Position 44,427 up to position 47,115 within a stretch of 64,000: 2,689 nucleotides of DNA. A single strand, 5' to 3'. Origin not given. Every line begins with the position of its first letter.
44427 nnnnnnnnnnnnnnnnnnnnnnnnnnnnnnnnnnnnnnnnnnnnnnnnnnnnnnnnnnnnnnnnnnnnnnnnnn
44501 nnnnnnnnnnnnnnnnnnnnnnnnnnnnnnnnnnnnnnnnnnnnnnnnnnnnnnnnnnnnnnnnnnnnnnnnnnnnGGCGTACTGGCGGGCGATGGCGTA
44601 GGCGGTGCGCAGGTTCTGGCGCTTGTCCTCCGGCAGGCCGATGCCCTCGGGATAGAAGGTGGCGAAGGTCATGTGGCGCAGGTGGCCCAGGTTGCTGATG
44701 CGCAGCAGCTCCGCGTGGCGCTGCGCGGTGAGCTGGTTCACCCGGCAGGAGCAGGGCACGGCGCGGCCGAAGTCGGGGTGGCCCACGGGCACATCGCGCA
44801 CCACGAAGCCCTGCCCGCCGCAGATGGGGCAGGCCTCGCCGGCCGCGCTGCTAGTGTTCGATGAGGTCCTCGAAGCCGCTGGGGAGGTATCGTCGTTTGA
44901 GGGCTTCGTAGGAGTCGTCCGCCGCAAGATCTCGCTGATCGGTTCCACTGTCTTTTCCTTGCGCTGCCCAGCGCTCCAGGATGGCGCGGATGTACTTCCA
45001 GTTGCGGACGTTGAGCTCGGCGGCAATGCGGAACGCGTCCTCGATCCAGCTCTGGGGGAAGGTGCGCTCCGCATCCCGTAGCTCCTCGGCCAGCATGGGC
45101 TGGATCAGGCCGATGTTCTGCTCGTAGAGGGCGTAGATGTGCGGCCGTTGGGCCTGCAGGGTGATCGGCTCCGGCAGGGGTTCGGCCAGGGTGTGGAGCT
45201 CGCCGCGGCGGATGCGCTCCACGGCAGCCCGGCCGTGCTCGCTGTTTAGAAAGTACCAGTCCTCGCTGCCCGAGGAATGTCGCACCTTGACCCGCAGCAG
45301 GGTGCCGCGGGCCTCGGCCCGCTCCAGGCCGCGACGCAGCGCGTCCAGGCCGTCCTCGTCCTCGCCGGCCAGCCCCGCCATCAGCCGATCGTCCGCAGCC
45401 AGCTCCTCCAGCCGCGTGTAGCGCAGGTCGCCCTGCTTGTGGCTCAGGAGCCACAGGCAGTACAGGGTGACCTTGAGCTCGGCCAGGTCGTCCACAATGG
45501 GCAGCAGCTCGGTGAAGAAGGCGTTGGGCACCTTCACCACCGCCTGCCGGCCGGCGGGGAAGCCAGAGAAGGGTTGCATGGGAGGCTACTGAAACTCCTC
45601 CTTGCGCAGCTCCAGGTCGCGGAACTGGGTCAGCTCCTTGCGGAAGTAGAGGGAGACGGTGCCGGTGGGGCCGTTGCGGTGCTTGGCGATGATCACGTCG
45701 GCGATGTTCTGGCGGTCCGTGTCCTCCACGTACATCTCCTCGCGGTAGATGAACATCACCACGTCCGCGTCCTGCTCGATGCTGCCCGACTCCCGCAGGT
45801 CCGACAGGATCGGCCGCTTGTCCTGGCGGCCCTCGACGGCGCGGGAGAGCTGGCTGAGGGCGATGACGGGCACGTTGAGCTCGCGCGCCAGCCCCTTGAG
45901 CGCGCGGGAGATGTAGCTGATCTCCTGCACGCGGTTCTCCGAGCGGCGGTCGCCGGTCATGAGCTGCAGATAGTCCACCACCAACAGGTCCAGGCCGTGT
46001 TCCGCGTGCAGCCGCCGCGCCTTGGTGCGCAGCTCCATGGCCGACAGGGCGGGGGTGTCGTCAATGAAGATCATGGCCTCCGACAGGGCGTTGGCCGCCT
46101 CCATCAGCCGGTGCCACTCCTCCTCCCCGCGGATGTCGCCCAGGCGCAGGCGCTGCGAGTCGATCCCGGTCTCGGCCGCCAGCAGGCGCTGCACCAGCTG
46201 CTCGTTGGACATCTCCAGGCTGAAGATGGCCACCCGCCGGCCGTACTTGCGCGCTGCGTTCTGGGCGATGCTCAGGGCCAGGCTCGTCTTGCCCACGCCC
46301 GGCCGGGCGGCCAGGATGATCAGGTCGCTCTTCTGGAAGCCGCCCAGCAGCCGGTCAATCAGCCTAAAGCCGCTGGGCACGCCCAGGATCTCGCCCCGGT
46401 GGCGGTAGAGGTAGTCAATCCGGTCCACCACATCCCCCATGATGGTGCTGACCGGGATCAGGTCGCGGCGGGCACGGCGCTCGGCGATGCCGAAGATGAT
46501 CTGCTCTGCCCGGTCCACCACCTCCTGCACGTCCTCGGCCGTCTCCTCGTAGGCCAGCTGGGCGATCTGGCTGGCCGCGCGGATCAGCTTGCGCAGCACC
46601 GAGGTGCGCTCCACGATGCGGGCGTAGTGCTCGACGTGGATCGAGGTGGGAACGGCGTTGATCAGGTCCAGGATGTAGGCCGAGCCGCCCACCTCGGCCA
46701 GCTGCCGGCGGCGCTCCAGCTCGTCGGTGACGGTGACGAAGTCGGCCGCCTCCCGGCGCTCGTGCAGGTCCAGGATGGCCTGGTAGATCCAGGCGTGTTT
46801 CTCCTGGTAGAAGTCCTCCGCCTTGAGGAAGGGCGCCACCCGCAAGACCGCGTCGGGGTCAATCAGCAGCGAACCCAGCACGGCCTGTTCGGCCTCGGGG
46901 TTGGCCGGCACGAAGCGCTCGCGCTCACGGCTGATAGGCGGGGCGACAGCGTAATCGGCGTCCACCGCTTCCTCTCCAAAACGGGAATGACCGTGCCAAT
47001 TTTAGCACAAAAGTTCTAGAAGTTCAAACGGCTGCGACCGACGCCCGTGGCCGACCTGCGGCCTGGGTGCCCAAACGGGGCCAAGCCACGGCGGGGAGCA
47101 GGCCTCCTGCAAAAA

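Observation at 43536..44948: Helicase loader built from two complete DnaC/DnaI AAA+ modules in a single polypeptide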

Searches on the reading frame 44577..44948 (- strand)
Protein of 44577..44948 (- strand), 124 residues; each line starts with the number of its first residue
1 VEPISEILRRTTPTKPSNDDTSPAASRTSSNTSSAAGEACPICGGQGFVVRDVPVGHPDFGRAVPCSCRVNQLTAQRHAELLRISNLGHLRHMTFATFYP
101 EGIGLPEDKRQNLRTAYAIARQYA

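Call 41: search_protein_families(library=pfam, proteins=[window:44577-44948:-], max_evalue=10)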
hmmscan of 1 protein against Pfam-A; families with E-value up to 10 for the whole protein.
seq(124 aa): 1 family
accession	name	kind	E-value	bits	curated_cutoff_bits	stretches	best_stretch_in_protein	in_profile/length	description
PF14369.11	Zn_ribbon_19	-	0.13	12.8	30.8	1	31-49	17-32/35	zinc-ribbon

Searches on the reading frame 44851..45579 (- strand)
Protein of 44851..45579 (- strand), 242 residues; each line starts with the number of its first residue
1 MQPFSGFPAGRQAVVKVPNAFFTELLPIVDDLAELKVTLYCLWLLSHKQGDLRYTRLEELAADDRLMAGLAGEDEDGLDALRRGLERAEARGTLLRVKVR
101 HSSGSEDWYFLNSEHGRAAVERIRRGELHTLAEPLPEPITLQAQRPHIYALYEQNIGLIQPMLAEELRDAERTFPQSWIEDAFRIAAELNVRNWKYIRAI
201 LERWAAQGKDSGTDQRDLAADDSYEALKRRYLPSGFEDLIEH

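Call 3: search_protein_families(library=pfam, proteins=[window:44851-45579:-], max_evalue=0.01)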
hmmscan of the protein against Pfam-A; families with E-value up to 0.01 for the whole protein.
window:44851-45579:- (242 aa): 1 family
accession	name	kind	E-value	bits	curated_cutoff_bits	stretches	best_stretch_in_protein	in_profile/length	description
PF07261.16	DnaB_2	-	1.9e-06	27.9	22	1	151-208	3-63/74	Replication initiation and membrane attachment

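Call 42: search_protein_families(library=ncbifam, proteins=[window:44851-45579:-], max_evalue=0.01)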
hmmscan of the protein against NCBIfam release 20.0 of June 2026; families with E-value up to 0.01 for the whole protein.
window:44851-45579:- (242 aa): 1 family
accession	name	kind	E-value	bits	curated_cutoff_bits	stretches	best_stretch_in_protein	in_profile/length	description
TIGR01446.1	DnaD_dom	domain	3.2e-10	40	24.95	1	148-211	1-67/73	DnaD domain protein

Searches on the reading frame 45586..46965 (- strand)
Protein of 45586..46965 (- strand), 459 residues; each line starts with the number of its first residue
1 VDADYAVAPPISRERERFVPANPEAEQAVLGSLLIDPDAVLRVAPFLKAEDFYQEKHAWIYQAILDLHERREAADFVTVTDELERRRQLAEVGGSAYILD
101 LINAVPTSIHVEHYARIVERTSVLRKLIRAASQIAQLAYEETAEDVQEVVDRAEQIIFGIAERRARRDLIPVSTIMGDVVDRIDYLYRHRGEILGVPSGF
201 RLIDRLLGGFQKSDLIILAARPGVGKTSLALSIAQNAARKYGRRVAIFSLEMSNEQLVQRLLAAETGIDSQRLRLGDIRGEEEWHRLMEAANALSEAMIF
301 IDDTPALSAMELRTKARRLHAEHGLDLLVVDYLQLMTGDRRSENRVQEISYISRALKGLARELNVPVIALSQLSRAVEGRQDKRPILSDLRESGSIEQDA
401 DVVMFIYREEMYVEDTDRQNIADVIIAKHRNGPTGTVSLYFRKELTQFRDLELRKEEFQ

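Call 3: search_protein_families(library=pfam, proteins=[window:45586-46965:-], max_evalue=0.01)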
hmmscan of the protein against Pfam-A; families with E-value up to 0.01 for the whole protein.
window:45586-46965:- (459 aa): 12 families
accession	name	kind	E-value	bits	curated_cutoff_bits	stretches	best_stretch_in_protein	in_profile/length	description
PF03796.21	DnaB_C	-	2.7e-111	371.5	27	1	195-450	1-255/255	DnaB-like helicase C terminal domain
PF00772.26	DnaB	-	2.1e-34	118.1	23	1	20-119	3-102/103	DnaB-like helicase N terminal domain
PF13481.12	AAA_25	-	7e-16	58.9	27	1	206-373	25-190/195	AAA domain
PF06745.19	ATPase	-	1e-07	32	26.6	1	196-274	1-78/231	KaiC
PF00004.35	AAA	-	8.8e-06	26.6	21.2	1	216-311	1-73/131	ATPase family associated with various cellular activities (AAA)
PF01695.23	IstB_IS21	-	0.00069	19.6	24.1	1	211-264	90-138/238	IstB-like ATP binding protein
PF13191.12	AAA_16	-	0.0033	18.4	32.6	1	214-314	25-151/167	AAA ATPase domain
PF13401.12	AAA_22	-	0.0034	18.1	27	0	215-328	7-119/130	AAA domain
PF13604.12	AAA_30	-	0.0034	17.6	27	0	214-335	19-128/191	AAA domain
PF01656.29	CbiA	-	0.0036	17.7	25.4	1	218-250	4-35/125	CobQ/CobB/MinD/ParA nucleotide binding domain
PF05707.18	Zot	-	0.0046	16.9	20.3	1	221-314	8-100/197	Zonular occludens toxin (Zot)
PF20720.3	nSTAND3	-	0.0056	16.8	27.2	0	211-241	15-46/155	Novel STAND NTPase 3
